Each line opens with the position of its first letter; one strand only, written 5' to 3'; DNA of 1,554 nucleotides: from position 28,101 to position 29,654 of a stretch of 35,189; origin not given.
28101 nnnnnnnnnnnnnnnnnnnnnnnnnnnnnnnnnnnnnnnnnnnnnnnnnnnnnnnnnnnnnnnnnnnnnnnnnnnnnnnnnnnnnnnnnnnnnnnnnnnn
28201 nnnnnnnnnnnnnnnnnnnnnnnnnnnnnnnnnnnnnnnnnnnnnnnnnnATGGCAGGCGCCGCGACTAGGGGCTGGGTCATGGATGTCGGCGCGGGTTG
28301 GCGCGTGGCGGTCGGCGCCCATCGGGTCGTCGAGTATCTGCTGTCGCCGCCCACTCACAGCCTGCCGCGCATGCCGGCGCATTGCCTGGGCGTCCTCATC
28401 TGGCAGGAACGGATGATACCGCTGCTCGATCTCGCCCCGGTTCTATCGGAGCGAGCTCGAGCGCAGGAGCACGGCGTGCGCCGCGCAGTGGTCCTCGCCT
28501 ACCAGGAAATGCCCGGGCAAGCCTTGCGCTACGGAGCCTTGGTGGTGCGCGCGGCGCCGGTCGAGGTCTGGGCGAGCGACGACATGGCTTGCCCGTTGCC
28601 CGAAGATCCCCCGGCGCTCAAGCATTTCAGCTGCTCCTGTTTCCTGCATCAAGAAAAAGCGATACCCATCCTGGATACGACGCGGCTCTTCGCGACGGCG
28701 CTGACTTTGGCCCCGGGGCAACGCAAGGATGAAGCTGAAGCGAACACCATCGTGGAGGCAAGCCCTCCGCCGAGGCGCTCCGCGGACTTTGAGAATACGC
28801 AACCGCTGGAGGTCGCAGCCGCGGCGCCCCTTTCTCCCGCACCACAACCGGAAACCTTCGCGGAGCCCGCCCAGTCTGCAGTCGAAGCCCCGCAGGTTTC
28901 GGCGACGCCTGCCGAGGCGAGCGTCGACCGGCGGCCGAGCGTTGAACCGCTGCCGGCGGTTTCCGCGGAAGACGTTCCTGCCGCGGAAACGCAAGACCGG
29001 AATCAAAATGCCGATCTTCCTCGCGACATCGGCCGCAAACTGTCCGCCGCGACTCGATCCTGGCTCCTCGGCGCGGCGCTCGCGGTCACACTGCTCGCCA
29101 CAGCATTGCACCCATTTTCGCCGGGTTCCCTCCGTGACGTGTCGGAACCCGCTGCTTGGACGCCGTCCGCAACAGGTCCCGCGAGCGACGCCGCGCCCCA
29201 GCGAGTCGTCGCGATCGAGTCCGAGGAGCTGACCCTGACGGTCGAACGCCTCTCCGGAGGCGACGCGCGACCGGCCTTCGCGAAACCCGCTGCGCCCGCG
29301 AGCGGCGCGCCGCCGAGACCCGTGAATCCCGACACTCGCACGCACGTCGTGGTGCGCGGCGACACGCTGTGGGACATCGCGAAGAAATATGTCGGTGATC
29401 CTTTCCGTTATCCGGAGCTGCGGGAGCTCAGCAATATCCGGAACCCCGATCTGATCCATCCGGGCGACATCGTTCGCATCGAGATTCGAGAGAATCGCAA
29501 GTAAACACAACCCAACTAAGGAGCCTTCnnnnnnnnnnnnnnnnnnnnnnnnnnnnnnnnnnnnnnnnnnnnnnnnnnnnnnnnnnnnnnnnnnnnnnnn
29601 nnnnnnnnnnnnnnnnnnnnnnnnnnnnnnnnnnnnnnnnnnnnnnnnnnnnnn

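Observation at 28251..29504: CheW-like domain fused through a single TM helix to a periplasmic LysM domain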

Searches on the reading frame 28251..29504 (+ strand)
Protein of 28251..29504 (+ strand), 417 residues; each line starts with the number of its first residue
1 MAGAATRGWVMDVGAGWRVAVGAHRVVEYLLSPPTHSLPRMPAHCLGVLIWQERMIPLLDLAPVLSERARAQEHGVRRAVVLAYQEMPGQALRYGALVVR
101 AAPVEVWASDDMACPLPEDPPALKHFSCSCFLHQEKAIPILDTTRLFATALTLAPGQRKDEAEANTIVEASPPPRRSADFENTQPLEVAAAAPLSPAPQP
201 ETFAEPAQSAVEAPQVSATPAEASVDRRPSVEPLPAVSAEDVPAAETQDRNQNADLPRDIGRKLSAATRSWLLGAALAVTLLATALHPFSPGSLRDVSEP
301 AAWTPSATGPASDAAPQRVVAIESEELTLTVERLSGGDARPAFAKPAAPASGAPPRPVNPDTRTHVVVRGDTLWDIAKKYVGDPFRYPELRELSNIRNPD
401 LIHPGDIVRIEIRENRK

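Call 4: search_protein_families(library=pfam, proteins=[window:28251-29504:+], max_evalue=0.1)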
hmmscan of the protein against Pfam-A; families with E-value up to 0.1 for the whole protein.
window:28251-29504:+ (417 aa): 2 families
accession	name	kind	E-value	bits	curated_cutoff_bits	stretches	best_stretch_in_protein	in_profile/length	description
PF01584.24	CheW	-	4.5e-10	39.7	23.5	1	13-148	7-135/138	CheW-like domain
PF01476.26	LysM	-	2.8e-09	37.2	20.9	1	365-410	1-42/43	LysM domain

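Call 6: search_protein_families(library=ncbifam, proteins=[window:28251-29504:+], max_evalue=0.01)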
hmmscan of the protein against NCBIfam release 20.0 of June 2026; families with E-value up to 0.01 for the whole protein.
window:28251-29504:+ (417 aa): 2 families
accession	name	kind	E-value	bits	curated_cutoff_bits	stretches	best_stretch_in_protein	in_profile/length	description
NF008399.0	PRK11198.1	equivalog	8.2e-07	29.5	134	1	360-410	93-145/149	peptidoglycan-binding protein LysM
TIGR02899.1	spore_safA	subfamily_domain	9.5e-07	28.7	67.85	1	367-410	1-42/44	SafA/ExsA family spore coat assembly protein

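Call 7: find_homologous_proteins(query=window:28251-29504:+)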
Query window:28251-29504:+ (417 aa): 93 proteins with E <= 0.001 among 8000 candidates.
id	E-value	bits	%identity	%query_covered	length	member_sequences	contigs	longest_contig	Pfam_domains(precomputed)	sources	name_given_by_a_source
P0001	2.3e-270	915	100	100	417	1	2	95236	PF01584.25,PF01476.27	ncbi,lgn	-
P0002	6.7e-206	703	81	98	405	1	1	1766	PF01584.25,PF01476.27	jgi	jgi:nucleoid-associated protein YgaU/chemotaxis signal transduction protein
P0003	1.2e-197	676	78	100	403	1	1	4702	PF01584.25,PF01476.27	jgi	jgi:nucleoid-associated protein YgaU/chemotaxis signal transduction protein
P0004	3.8e-186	638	75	100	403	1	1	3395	PF01584.25,PF01476.27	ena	-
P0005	6.8e-98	347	77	54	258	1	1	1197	PF01476.27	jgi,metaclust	metaclust:\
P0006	5.3e-95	338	57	75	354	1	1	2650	PF01584.25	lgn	-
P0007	1.8e-61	227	65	41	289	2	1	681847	PF01584.25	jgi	jgi:chemotaxis signal transduction protein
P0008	6.0e-59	219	64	40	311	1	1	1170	PF01584.25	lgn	-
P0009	8.8e-58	215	62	40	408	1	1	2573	PF01584.25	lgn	-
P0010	3.9e-56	210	58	50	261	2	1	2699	PF01584.25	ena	-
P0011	1.7e-53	201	63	38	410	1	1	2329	PF01584.25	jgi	jgi:chemotaxis signal transduction protein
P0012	1.1e-50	192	58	39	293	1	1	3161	PF01584.25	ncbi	-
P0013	1.1e-49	188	54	48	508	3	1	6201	PF01584.25,PF01476.27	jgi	-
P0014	6.7e-49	186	54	44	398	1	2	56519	PF01584.25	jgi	jgi:chemotaxis signal transduction protein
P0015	6.3e-48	183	61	37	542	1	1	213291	PF01584.25,PF01476.27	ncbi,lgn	-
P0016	1.2e-47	182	63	36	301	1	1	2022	PF01476.27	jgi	-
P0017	4.2e-47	180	60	37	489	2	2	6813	PF01584.25,PF01476.27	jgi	jgi:chemotaxis signal transduction protein/LysM repeat protein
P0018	7.4e-47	179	55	38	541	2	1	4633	PF01584.25,PF01476.27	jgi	-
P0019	7.8e-47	179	57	36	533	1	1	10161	PF01584.25,PF01476.27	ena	-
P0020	2.6e-46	177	59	34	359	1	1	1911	PF01584.25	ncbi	-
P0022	3.3e-44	170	62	37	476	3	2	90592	PF01584.25,PF01476.27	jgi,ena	-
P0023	5.4e-42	163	61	37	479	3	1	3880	PF01584.25,PF01476.27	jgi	-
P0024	7.9e-42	162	42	64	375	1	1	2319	PF01584.25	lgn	-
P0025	1.4e-41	162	52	38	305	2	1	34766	PF01584.25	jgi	jgi:chemotaxis signal transduction protein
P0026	1.6e-40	158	56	35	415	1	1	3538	PF01584.25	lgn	-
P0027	1.4e-36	145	49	40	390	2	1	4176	PF01584.25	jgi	jgi:chemotaxis signal transduction protein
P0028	6.7e-36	143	41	59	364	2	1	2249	PF01584.25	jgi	jgi:chemotaxis signal transduction protein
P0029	2.9e-33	134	51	34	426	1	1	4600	PF01584.25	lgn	-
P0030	3.8e-24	104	56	29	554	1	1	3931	PF01584.25,PF01476.27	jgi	-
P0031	8.5e-24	103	57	24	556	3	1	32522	PF01584.25,PF01476.27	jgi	-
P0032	6.1e-22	97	34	50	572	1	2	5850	PF01584.25,PF01476.27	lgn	-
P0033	2.2e-21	95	53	24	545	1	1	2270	PF01584.25,PF01476.27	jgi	jgi:chemotaxis signal transduction protein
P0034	1.3e-20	93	51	25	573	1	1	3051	PF01584.25,PF01476.27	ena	-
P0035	2.5e-20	92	48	26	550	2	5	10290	PF01584.25,PF01476.27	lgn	-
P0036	1.0e-19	90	54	24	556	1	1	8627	PF01584.25,PF01476.27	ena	-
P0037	2.5e-18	85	44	36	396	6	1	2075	PF01584.25,PF01476.27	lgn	-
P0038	6.8e-18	84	74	12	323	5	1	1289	PF01476.27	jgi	jgi:hypothetical protein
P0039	2.6e-17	82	49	29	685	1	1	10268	PF01584.25,PF01476.27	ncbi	-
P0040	1.2e-16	80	49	25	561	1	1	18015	PF01584.25,PF01476.27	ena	-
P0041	1.3e-16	79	44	26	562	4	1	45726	PF01584.25,PF01476.27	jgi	-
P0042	1.6e-15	76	48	24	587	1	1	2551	PF01584.25,PF01476.27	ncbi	-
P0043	2.1e-15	75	47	27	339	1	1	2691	PF01476.27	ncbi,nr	ncbi:MAG: LysM peptidoglycan-binding domain-containing protein [Gammaproteobacteria bacterium]|nr:Ly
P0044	2.7e-15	75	42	28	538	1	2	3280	PF01584.25,PF01476.27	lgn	-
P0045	3.4e-15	75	63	17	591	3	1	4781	PF01584.25,PF01476.27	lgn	-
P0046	4.3e-15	74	50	24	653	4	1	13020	PF01584.25,PF01476.27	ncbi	-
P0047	4.9e-15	74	81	13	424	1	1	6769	PF01584.25,PF01476.27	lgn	-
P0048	6.8e-15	74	28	95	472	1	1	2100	PF01584.25,PF01476.27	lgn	-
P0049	1.4e-14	73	75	13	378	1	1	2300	PF01584.25,PF01476.27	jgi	jgi:chemotaxis signal transduction protein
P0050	1.6e-14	73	63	17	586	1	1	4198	PF01584.25,PF01476.27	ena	-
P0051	1.9e-14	72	61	16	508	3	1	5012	PF01584.25,PF01476.27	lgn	-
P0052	3.2e-14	72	73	12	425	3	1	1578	PF01476.27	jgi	jgi:hypothetical protein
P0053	3.7e-14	71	71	12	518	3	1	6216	PF01584.25,PF01476.27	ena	-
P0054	3.8e-14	71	47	28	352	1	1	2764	PF01476.27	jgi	jgi:nucleoid-associated protein YgaU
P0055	4.2e-14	71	84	12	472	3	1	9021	PF01584.25,PF01476.27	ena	-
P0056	5.3e-14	71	55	17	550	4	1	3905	PF01584.25,PF01476.27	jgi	-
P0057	1.3e-13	69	46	23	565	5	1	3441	PF01584.25,PF01476.27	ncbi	-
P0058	1.8e-13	69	73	12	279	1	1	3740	PF01476.27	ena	-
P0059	2.9e-13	68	72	13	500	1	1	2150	PF01584.25,PF01476.27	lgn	-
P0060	4.6e-13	68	57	18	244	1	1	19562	PF01476.27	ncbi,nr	ncbi:MAG: LysM peptidoglycan-binding domain-containing protein [Gammaproteobacteria bacterium]|nr:Ly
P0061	6.1e-13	67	55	22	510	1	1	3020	PF01584.25,PF01476.27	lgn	-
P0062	6.4e-13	67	76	12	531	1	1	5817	PF01584.25,PF01476.27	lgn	-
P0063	2.0e-12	66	72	12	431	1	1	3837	PF01476.27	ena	-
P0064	2.9e-12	65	62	14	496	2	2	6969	PF01584.25,PF01476.27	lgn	-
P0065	9.5e-12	63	52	15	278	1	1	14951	PF01476.27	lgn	-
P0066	2.0e-11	62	77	12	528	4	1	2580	PF01584.25,PF01476.27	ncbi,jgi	-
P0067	4.5e-11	61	78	12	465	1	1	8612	PF01476.27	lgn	-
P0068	5.9e-11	61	66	14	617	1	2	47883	PF01584.25,PF01476.27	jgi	jgi:chemotaxis signal transduction protein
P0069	1.4e-10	60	77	12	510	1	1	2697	PF01584.25,PF01476.27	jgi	jgi:chemotaxis signal transduction protein/LysM repeat protein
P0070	4.2e-10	58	60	15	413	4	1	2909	PF01584.25,PF01476.27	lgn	-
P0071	1.7e-9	56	67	11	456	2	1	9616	PF01584.25,PF01476.27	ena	-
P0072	2.6e-9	55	77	12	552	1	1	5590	PF01584.25,PF01476.27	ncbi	-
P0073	1.8e-8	53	50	13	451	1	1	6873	PF01476.27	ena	-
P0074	3.2e-7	48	37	14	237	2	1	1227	PF13613.13,PF23446.2,PF01476.27,PF23473.2,PF23472.2,PF04225.18,PF23577.2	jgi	jgi:LysM repeat protein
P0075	2.3e-6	46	52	13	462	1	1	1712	PF16538.12,PF01476.27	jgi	-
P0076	2.9e-6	45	41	13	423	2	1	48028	PF01476.27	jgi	-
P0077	3.0e-6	45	48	23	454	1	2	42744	PF01584.25,PF01476.27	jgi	jgi:chemotaxis signal transduction protein/nucleoid-associated protein YgaU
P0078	3.4e-6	45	48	14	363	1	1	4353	PF01476.27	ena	-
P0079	4.0e-6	45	49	10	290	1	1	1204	PF00012.27,PF01476.27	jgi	jgi:nucleoid-associated protein YgaU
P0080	7.2e-6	44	43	19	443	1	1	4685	PF01476.27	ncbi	-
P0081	1.4e-5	43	50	12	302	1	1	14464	PF00012.27,PF23457.2,PF01476.27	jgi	jgi:LysM repeat protein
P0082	1.6e-5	43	47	11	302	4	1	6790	PF00012.27,PF01476.27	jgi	-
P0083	1.7e-4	40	39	11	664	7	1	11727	PF23446.2,PF01476.27,PF23473.2,PF23472.2,PF22310.3,PF01464.26,PF23577.2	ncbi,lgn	-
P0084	1.8e-4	39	48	13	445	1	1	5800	PF01476.27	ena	-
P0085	2.4e-4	39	43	11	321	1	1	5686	PF00012.27,PF01476.27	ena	-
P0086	2.4e-4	39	43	16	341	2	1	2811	PF00012.27,PF01476.27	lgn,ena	-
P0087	2.6e-4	39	45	15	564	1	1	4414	PF16538.12,PF01476.27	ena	-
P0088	2.8e-4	39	45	16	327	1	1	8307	PF00012.27,PF01476.27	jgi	jgi:LysM repeat protein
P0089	3.2e-4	39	50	24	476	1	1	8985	PF01584.25,PF01476.27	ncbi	-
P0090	4.7e-4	38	46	15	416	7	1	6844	PF01476.27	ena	-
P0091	5.0e-4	38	39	18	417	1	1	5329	PF01476.27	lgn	-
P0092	7.5e-4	37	38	12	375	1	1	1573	PF01476.27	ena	-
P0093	8.4e-4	37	36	15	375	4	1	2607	PF01476.27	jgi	-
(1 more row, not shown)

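Call 11: find_related_loci(query=window:28251-29504:+, collection=genome_contigs, flank=10000)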
Query window:28251-29504:+ (417 aa) in genome_contigs; peptide patterns used: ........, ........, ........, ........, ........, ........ (x = any residue, [..] = any of these).
61 stretches matched a pattern; 1 encode a relative of the query (tblastn E <= 1e-3); 1 distinct loci.
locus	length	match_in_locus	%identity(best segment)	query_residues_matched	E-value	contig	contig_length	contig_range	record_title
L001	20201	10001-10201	61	348-417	2e-20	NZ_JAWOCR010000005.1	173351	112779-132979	MAG: Thiohalophilus sp. isolate BLK5-1.bin.48 k191_97879, whole genome shotgun sequence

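Call 12: find_encoding_contigs(protein=P0001, flank=10000, max_places=3)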
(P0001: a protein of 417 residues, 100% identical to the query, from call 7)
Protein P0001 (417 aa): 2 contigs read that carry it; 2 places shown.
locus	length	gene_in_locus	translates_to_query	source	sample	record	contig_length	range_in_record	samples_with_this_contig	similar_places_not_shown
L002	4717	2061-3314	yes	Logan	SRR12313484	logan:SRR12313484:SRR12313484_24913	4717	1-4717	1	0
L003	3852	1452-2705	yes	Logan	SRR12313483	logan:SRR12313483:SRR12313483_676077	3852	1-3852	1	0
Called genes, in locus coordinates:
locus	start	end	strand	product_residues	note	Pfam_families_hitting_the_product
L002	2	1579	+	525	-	?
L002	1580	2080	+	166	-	-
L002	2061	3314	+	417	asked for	PF01584:CheW, PF01476:LysM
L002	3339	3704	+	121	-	PF00072:Response_reg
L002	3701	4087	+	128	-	-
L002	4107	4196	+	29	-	-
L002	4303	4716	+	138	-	?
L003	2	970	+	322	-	?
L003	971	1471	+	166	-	-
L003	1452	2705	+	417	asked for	PF01584:CheW, PF01476:LysM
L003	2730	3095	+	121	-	PF00072:Response_reg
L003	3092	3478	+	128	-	-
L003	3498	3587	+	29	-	-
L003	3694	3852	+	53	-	?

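Call 13: find_encoding_contigs(protein=P0015, flank=10000, max_places=3)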
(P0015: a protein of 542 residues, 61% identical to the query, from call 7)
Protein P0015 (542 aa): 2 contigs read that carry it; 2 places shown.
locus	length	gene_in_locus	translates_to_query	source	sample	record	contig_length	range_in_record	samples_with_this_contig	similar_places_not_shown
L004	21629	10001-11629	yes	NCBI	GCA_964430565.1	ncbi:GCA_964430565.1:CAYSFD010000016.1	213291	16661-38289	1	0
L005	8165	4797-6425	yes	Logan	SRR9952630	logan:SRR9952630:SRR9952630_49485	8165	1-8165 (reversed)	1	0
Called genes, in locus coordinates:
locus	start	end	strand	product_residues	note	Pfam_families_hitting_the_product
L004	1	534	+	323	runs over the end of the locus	PF03401:TctC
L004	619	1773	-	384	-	PF02771:Acyl-CoA_dh_N, PF02770:Acyl-CoA_dh_M, PF00441:Acyl-CoA_dh_1, PF08028:Acyl-CoA_dh_2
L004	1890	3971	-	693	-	PF13380:CoA_binding_2, PF13607:Succ_CoA_lig, PF13549:ATP-grasp_5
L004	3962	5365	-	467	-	PF03972:MmgE_PrpD_N, PF19305:MmgE_PrpD_C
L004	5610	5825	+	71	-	-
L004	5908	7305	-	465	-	PF03924:CHASE, PF00990:GGDEF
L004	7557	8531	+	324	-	PF03401:TctC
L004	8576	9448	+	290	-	PF04909:Amidohydro_2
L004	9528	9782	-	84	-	-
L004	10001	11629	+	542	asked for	PF01584:CheW, PF01476:LysM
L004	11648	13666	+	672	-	PF00990:GGDEF, PF00563:EAL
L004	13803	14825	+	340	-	PF03480:DctP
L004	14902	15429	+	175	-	PF04290:DctQ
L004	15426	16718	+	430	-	PF06808:DctM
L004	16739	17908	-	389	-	PF03150:CCP_MauG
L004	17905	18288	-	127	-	PF13115:YtkA (weak)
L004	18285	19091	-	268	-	PF04909:Amidohydro_2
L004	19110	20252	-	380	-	PF01571:GCV_T, PF08669:GCV_T_C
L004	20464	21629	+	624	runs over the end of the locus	PF05787:PhoX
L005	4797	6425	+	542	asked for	PF01584:CheW, PF01476:LysM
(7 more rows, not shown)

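Call 14: list_cluster_members(proteins=[P0001, P0015, P0039, P0046, P0042, P0057, P0072, P0089, P0012, P0020])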
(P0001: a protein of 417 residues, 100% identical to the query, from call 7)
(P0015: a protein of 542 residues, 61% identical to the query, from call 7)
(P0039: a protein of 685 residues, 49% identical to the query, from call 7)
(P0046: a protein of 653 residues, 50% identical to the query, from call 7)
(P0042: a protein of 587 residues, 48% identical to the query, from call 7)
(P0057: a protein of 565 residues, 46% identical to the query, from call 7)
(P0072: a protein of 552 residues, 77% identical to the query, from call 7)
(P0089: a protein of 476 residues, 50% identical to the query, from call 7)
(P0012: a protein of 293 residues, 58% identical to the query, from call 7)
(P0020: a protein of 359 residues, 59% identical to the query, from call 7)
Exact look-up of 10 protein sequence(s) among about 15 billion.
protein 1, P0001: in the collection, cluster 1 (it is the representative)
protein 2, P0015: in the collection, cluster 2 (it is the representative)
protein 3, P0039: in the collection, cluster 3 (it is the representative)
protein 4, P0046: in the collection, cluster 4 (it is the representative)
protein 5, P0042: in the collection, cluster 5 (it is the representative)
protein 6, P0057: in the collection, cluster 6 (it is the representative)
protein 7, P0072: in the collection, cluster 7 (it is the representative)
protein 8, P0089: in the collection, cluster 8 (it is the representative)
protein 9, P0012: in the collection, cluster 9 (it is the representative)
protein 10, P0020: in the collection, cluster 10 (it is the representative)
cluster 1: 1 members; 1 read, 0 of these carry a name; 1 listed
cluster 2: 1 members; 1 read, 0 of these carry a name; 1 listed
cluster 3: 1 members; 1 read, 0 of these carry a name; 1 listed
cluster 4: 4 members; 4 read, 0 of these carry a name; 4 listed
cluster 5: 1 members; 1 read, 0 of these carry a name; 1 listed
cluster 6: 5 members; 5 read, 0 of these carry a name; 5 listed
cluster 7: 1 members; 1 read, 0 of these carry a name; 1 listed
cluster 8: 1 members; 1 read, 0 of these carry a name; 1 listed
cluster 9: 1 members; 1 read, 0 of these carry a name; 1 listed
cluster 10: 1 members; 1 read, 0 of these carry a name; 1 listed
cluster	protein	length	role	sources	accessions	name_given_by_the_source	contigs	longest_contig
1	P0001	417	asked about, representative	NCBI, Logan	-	-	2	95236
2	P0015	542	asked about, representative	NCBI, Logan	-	-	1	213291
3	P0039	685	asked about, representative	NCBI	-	-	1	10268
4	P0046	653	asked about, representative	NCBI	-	-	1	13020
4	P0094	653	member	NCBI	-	-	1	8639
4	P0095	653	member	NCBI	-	-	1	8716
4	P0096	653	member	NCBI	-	-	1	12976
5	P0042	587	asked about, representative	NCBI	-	-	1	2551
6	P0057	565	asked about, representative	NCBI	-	-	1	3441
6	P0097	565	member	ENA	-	-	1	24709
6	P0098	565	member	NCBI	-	-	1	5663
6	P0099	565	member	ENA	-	-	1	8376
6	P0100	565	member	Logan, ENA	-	-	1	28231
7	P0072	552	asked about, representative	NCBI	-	-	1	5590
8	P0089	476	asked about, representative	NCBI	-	-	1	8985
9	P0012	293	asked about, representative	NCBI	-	-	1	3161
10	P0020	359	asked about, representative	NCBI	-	-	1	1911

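Call 15: find_encoding_contigs(protein=P0022, flank=10000, max_places=2)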
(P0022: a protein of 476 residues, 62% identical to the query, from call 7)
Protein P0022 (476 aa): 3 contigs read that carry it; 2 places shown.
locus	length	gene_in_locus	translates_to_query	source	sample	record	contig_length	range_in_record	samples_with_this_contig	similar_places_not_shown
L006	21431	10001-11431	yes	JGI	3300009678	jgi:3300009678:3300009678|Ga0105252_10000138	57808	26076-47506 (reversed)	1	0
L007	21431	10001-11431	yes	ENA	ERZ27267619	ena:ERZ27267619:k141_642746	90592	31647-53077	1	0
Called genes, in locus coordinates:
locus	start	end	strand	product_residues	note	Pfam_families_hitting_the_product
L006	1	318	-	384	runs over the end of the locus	PF02771:Acyl-CoA_dh_N, PF02770:Acyl-CoA_dh_M, PF00441:Acyl-CoA_dh_1, PF08028:Acyl-CoA_dh_2 (weak)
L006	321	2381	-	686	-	PF13380:CoA_binding_2, PF13607:Succ_CoA_lig, PF13549:ATP-grasp_5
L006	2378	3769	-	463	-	PF03972:MmgE_PrpD_N, PF19305:MmgE_PrpD_C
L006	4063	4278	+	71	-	-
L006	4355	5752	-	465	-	PF03924:CHASE, PF00990:GGDEF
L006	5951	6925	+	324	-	PF03401:TctC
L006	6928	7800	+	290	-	PF04909:Amidohydro_2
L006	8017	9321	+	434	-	PF01569:PAP2, PF22778:VCPO_2nd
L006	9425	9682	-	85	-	-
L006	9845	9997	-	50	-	-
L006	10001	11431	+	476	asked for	PF01584:CheW, PF01476:LysM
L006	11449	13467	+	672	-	PF00990:GGDEF, PF00563:EAL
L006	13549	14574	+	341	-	PF03480:DctP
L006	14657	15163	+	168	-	PF04290:DctQ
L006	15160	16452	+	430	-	PF06808:DctM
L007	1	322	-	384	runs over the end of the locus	PF02771:Acyl-CoA_dh_N, PF02770:Acyl-CoA_dh_M, PF00441:Acyl-CoA_dh_1, PF08028:Acyl-CoA_dh_2 (weak)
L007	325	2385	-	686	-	PF13380:CoA_binding_2, PF13607:Succ_CoA_lig, PF13549:ATP-grasp_5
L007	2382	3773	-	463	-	PF03972:MmgE_PrpD_N, PF19305:MmgE_PrpD_C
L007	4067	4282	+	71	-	-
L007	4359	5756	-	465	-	PF03924:CHASE, PF00990:GGDEF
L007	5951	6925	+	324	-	PF03401:TctC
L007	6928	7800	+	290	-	PF04909:Amidohydro_2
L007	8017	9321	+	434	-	PF01569:PAP2, PF22778:VCPO_2nd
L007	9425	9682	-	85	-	-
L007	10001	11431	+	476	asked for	PF01584:CheW, PF01476:LysM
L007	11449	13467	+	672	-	PF00990:GGDEF, PF00563:EAL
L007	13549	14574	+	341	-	PF03480:DctP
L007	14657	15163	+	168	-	PF04290:DctQ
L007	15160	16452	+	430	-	PF06808:DctM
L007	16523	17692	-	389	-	PF03150:CCP_MauG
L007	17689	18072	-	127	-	PF13115:YtkA (weak)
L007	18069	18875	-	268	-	PF04909:Amidohydro_2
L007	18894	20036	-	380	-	PF01571:GCV_T, PF08669:GCV_T_C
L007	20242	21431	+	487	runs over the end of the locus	PF00378:ECH_1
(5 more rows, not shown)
